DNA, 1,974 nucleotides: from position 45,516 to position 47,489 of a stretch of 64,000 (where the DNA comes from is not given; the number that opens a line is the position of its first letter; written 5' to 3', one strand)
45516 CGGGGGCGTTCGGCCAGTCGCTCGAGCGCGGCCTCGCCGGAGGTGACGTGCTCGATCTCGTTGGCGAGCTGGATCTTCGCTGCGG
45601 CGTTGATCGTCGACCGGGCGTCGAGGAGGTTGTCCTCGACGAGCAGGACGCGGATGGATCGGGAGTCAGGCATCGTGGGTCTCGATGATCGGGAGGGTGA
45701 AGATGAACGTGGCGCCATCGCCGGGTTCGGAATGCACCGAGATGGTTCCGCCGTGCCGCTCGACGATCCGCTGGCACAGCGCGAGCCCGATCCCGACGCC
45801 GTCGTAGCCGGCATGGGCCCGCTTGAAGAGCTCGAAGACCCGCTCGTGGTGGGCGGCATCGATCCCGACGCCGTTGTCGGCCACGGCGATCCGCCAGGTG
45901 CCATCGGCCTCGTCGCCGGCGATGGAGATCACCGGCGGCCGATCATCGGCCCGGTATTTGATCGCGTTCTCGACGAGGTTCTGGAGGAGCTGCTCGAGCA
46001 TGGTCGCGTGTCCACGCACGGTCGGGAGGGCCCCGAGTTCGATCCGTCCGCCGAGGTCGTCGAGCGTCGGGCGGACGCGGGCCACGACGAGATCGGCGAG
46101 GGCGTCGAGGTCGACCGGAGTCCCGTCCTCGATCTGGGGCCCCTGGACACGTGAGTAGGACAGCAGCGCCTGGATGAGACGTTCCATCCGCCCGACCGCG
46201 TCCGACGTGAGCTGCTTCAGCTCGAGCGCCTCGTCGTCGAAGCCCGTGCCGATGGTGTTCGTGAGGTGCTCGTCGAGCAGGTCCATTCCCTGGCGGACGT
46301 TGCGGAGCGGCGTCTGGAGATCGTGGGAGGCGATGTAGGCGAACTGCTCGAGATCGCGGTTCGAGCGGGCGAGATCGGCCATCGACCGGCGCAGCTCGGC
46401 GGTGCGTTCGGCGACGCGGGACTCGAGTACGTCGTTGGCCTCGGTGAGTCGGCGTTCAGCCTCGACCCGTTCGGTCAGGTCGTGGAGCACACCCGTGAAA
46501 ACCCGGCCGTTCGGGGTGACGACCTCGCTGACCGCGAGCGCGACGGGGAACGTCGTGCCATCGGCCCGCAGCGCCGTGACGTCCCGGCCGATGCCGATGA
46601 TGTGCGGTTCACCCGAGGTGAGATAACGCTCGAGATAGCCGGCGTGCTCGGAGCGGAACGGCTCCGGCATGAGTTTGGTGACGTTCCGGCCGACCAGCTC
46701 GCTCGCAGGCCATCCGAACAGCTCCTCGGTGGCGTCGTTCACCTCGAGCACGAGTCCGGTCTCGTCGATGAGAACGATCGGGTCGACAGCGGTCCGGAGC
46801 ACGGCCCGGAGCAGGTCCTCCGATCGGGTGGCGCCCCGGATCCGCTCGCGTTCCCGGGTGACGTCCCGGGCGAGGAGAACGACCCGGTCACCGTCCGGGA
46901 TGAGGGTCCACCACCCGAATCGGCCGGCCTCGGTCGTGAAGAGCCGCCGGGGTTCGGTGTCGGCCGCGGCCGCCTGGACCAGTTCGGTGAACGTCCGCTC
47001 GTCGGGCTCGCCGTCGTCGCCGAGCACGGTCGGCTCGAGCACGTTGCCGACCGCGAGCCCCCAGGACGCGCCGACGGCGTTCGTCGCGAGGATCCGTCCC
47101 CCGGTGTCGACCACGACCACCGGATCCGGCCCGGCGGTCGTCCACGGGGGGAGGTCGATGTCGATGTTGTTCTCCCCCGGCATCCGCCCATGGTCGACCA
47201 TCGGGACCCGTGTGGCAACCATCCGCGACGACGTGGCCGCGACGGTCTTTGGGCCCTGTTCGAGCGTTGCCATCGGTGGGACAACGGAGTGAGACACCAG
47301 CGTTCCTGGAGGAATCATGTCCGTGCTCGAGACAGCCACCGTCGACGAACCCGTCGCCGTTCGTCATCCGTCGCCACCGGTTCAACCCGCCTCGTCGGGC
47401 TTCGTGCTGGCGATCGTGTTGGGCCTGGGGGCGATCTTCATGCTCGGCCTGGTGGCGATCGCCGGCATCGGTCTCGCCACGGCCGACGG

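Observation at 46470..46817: Second PAS domain of the kinase conserves the FixL heme pocket, including the proximal histidine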

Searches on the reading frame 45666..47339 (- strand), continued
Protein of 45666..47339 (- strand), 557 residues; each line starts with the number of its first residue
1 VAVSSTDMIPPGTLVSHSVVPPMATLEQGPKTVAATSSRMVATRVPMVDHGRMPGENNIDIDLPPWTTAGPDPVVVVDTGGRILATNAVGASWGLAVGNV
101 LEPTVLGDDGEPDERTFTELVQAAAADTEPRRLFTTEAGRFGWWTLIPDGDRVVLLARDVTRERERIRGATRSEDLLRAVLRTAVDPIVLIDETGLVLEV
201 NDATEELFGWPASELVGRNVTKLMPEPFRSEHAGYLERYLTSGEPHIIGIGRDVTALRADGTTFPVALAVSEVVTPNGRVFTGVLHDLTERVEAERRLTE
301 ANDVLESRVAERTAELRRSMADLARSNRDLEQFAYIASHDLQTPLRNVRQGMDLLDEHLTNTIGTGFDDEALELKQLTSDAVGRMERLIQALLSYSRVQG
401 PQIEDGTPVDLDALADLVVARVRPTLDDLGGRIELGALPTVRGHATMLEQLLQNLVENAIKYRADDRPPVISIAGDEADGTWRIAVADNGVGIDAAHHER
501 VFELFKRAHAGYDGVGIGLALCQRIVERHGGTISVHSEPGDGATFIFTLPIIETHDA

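Call 23: find_homologous_proteins(query=window:45669-47183:-, max_evalue=1e-40)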
Query seq(505 aa) (505 aa): 4985 proteins with E <= 1e-40 among 8000 candidates; the best 120 are listed.
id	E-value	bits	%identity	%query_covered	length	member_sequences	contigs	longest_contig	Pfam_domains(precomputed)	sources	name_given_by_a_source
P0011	6.8e-180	617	41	78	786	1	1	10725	PF08447.19,PF13426.14,PF11041.14,PF13188.14,PF24820.2,PF00948.27,PF08448.17,PF02518.32,PF00512.32,PF00989.32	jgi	jgi:PAS domain S-box-containing protein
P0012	3.0e-179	615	40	78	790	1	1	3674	PF08447.19,PF13426.14,PF13188.14,PF24820.2,PF08448.17,PF02518.32,PF00512.32,PF00989.32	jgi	jgi:PAS domain S-box-containing protein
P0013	1.4e-174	600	40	78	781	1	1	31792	PF08447.19,PF13426.14,PF13188.14,PF24820.2,PF00948.27,PF08448.17,PF02518.32,PF00512.32,PF00989.32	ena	-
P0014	5.6e-173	595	35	95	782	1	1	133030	PF08447.19,PF13426.14,PF13188.14,PF24820.2,PF08448.17,PF02518.32,PF00512.32,PF00989.32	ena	-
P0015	6.5e-172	591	39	78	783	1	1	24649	PF08447.19,PF13426.14,PF11041.14,PF13188.14,PF25421.2,PF24820.2,PF00948.27,PF08448.17,PF02518.32,PF00512.32,PF00989.32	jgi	jgi:two-component system sensor kinase FixL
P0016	1.3e-166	574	34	78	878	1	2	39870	PF08447.19,PF13426.14,PF13188.14,PF12860.14,PF24820.2,PF08448.17,PF02518.32,PF00512.32,PF00989.32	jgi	-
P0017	2.4e-151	523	60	82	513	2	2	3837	PF08447.19,PF13426.14,PF13188.14,PF24820.2,PF08448.17,PF02518.32,PF00512.32,PF00989.32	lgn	-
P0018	3.1e-148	513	59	81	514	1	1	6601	PF08447.19,PF13426.14,PF13188.14,PF08448.17,PF02518.32,PF00512.32,PF00989.32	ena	-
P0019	4.9e-148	512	40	78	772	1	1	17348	PF08447.19,PF13426.14,PF13188.14,PF24820.2,PF08448.17,PF02518.32,PF00512.32,PF00989.32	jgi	jgi:two-component system sensor kinase FixL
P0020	1.6e-147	511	62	76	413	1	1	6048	PF13426.14,PF13188.14,PF24820.2,PF08448.17,PF02518.32,PF00512.32,PF00989.32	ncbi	-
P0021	2.9e-146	506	59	81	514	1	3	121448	PF08447.19,PF13426.14,PF13188.14,PF24820.2,PF08448.17,PF02518.32,PF00512.32,PF00989.32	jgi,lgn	-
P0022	1.2e-145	504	41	79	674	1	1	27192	PF08447.19,PF13426.14,PF13188.14,PF24820.2,PF00948.27,PF13991.12,PF08448.17,PF02518.32,PF00512.32,PF00989.32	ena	-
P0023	5.1e-145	502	39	80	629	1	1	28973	PF13596.13,PF08447.19,PF13426.14,PF13188.14,PF12860.14,PF24820.2,PF08448.17,PF02518.32,PF00512.32,PF00989.32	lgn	-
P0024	2.7e-144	500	63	76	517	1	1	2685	PF13426.14,PF13188.14,PF24820.2,PF08448.17,PF02518.32,PF00512.32,PF00989.32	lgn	-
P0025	5.9e-144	499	63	75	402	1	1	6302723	PF13426.14,PF13188.14,PF24820.2,PF08448.17,PF02518.32,PF00512.32,PF00989.32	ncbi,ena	-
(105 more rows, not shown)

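Call 57: search_protein_families(library=pfam, proteins=[L004:4594-7455:+, L004:8131-9267:+, L004:9245-9730:+, L014:11206-12600:+, L014:12597-13667:+], max_evalue=0.001)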
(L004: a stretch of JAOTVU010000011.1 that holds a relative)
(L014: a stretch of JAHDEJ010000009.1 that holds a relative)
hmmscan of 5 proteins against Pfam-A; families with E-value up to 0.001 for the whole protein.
L004:4594-7455:+ (953 aa): 12 families
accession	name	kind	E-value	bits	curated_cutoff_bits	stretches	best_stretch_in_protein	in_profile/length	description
PF08448.16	PAS_4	-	2.8e-36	124.5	23.1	3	215-324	2-108/110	PAS fold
PF13426.13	PAS_9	-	6.9e-32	110.2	27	3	218-322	1-102/103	PAS domain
PF00989.32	PAS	-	8.3e-31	106.8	22.6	2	212-321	5-113/113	PAS fold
PF13188.13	PAS_8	-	3e-23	81.3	21.8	3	212-265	5-55/65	PAS domain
PF08447.18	PAS_3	-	7.2e-16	58.7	25.6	1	488-562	3-78/89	PAS fold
PF02518.31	HATPase_c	-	5e-12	46.7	26.4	1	872-952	9-108/111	Histidine kinase-, DNA gyrase B-, and HSP90-like ATPase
PF07730.19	HisKA_3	-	5.7e-10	40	24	1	764-824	2-64/68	Histidine kinase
PF13185.12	GAF_2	-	2.8e-06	28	28.6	1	608-747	3-136/136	GAF domain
PF13581.12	HATPase_c_2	-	6.9e-06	26.5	27.4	1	872-925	35-92/127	Histidine kinase-like ATPase domain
PF12860.13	PAS_7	-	1.7e-05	25.4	27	0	215-325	2-111/115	PAS fold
PF24820.1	Diguanyl_cycl_sensor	-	2.2e-05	24.8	28.1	0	214-309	2-99/109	Diguanylate cyclase-like sensor domain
PF13492.12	GAF_3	-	0.00015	22.6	27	1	610-747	3-128/129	GAF domain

L004:8131-9267:+ (378 aa): 0 families

L004:9245-9730:+ (161 aa): 0 families

L014:11206-12600:+ (464 aa): 1 family
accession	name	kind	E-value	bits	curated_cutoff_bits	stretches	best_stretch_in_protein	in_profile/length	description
PF18920.5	DUF5671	-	7.6e-15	55.4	28.4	2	312-439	1-126/132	Domain of unknown function (DUF5671)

L014:12597-13667:+ (356 aa): 4 families
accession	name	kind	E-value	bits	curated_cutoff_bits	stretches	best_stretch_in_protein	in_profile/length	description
PF00072.30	Response_reg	-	4.9e-18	65.8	30.2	1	23-126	1-101/111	Response regulator receiver domain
PF07730.19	HisKA_3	-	2.9e-13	50.6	24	1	162-222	2-64/68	Histidine kinase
PF02518.31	HATPase_c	-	9.8e-12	45.7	26.4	1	266-355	6-109/111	Histidine kinase-, DNA gyrase B-, and HSP90-like ATPase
PF13581.12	HATPase_c_2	-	3e-05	24.5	27.4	1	256-318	22-89/127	Histidine kinase-like ATPase domain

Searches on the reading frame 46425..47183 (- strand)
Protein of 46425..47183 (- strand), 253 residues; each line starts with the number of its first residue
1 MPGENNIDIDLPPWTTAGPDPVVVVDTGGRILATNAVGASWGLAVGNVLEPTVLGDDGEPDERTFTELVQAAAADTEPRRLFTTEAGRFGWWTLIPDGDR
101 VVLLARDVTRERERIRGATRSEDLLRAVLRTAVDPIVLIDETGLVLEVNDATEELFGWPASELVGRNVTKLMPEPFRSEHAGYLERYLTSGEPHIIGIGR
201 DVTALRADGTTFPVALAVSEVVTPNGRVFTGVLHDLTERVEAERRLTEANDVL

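Call 30: predict_structure(alignment_id=A1)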
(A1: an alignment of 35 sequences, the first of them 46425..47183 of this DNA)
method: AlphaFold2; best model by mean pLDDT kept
length: 253 residues; sequences in the alignment: 35
mean_pLDDT: 89.6   pTM: 0.69
mean pLDDT of the five models: 89.6, 88.5, 88.1, 85.9, 85.8
residues with pLDDT >= 90: 153; 70-90: 92; 50-70: 5; < 50: 3
segments of 3 or more residues with pLDDT < 50: 1-3
pLDDT, mean of each block of 10 residues (from residue 1): 58 83 93 92 89 84 87 79 84 91 92 88 87 94 96 97 97 93 93 81 97 95 93 96 97 95
secondary structure, 60 per line:
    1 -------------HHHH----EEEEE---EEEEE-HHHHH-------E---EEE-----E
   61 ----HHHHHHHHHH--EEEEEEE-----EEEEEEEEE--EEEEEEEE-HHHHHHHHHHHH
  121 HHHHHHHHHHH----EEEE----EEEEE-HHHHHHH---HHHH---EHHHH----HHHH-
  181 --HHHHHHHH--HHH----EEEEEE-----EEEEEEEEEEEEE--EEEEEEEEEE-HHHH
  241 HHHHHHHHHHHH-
elements in order: H14-17 E22-26 E30-34 H36-40 E52-54 H65-74 E77-83 E89-97 E100-107 H109-131 E136-139 E144-148 H150-156 H160-163 H168-171 H176-179 H183-190 E200-205 E211-223 E226-235 H237-252

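Call 32: fold_search(model_id=the predicted structure, library=pdb)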
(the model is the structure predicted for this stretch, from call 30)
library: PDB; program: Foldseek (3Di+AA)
matches with E <= 10: 1512; with E <= 0.001: 610
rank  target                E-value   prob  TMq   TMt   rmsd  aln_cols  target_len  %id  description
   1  8js5_G                1.3e-17  1.00  0.69  0.70   4.2       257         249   31  Dimeric PAS domains of oxygen sensor FixL with ferric unliganded heme (released 2024-06-26)
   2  8js5_A                2.1e-17  1.00  0.67  0.68   6.1       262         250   30  Dimeric PAS domains of oxygen sensor FixL with ferric unliganded heme (released 2024-06-26)
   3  8js6_C                2.3e-17  1.00  0.67  0.68   4.3       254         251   31  Dimeric PAS domains of oxygen sensor FixL in complex with cyanide-bound ferric heme (released 2024-06-26)
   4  8js5_C                3.8e-17  1.00  0.65  0.65   6.4       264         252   30  Dimeric PAS domains of oxygen sensor FixL with ferric unliganded heme (released 2024-06-26)
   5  8js5_F                1.0e-16  1.00  0.64  0.65   5.0       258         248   31  Dimeric PAS domains of oxygen sensor FixL with ferric unliganded heme (released 2024-06-26)
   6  8js5_B                1.1e-16  1.00  0.66  0.66   4.7       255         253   32  Dimeric PAS domains of oxygen sensor FixL with ferric unliganded heme (released 2024-06-26)
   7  8js6_E                1.5e-16  1.00  0.68  0.68   4.4       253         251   31  Dimeric PAS domains of oxygen sensor FixL in complex with cyanide-bound ferric heme (released 2024-06-26)
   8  1drm                  1.1e-12  1.00  0.44  0.90   1.6       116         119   47  CRYSTAL STRUCTURE OF THE LIGAND FREE BJFIXL HEME DOMAIN (released 2000-01-24)
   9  1lt0                  3.1e-12  1.00  0.43  0.90   1.6       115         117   48  Crystal structure of the CN-bound BjFixL heme domain (released 2002-11-20)
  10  1lsv                  4.1e-12  1.00  0.44  0.92   1.6       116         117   47  Crystal structure of the CO-bound BjFixL heme domain (released 2002-11-20)
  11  1dp8                  4.9e-12  1.00  0.44  0.91   1.6       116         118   47  CRYSTAL STRUCTURE OF THE NITRIC OXIDE BOUND FIXL HEME DOMAIN (released 2000-12-24)
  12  1dp6                  5.5e-12  1.00  0.43  0.91   1.6       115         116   48  OXYGEN-BINDING COMPLEX OF FIXL HEME DOMAIN (released 2000-12-23)
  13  1y28                  7.2e-12  1.00  0.44  0.91   1.6       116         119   46  Crystal structure of the R220A metBJFIXL HEME domain (released 2004-12-07)
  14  1d06                  9.5e-12  1.00  0.42  0.80   4.1       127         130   42  STRUCTURAL BASIS OF DIMERIZATION AND SENSORY MECHANISMS OF OXYGEN-SENSING DOMAIN OF RHIZOBIUM MELILOTI FIXL DETERMINED A (released 2000-03-15)
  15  2cmn                  1.0e-11  1.00  0.44  0.92   1.6       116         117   46  A Proximal Arginine Residue in the Switching Mechanism of the FixL Oxygen Sensor (released 2007-05-15)
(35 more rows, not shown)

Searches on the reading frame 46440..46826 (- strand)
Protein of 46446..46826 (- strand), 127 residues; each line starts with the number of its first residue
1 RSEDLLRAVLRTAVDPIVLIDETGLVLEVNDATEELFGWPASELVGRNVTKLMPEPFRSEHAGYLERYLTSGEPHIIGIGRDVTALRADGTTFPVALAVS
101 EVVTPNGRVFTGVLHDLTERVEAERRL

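Call 22: find_homologous_proteins(query=window:46446-46826:-, max_evalue=1e-10)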
Query seq(127 aa) (127 aa): 10 proteins with E <= 1e-10 among 61 candidates.
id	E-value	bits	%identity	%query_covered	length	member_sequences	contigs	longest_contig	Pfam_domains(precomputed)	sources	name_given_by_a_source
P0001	5.1e-34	135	54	98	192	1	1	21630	PF13426.14,PF13188.14,PF24820.2,PF08448.17,PF00989.32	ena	-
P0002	2.1e-29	120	57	87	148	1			PF13426.14,PF13188.14,PF24820.2,PF08448.17,PF00989.32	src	-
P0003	3.3e-28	116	56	82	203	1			PF13426.14,PF08448.17,PF00512.32,PF00989.32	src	-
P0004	7.2e-28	115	51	89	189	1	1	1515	PF13426.14,PF13188.14,PF24820.2,PF08448.17,PF00989.32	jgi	-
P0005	2.8e-25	107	50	84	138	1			PF13426.14,PF08448.17,PF00989.32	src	-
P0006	1.0e-24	105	48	78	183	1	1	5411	PF13426.14,PF13188.14,PF24820.2,PF08448.17,PF00989.32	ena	-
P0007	3.7e-23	100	49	78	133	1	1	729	PF13426.14,PF13188.14,PF24820.2,PF08448.17,PF00989.32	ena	-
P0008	1.0e-20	92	56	66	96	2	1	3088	PF00989.32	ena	-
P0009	1.4e-17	82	59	60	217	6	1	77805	PF00512.32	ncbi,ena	-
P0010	1.9e-17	81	58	60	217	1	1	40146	-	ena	-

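Call 59: search_protein_representatives(protein=window:46440-46820:-)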
Query: 127 residues. Proteins with E-value up to 0.001 (for the whole library): 153341; up to 1e-10: 60084; up to 1e-30: 4196. The best 150 are listed.
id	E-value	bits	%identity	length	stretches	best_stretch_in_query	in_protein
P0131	1.9e-255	848.2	38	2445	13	11-123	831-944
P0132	1.9e-231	770.7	37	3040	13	6-123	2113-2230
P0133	1.9e-228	761.1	35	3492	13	9-125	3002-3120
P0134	3.0e-228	760.4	35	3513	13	7-117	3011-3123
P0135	5.7e-226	753.0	36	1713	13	3-124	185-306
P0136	7.0e-223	743.1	35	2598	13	5-119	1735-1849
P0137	9.9e-220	732.9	36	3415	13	10-121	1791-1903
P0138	3.6e-218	727.8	34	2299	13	9-118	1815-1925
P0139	5.4e-218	727.3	35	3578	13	6-122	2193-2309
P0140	7.0e-218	726.9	35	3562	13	12-122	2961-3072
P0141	1.1e-216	723.1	33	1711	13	6-122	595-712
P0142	1.3e-208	697.0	33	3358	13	7-122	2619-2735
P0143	2.1e-207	693.1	34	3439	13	4-123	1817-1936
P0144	3.3e-207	692.4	34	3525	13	11-121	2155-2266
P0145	6.6e-206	688.3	34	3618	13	9-124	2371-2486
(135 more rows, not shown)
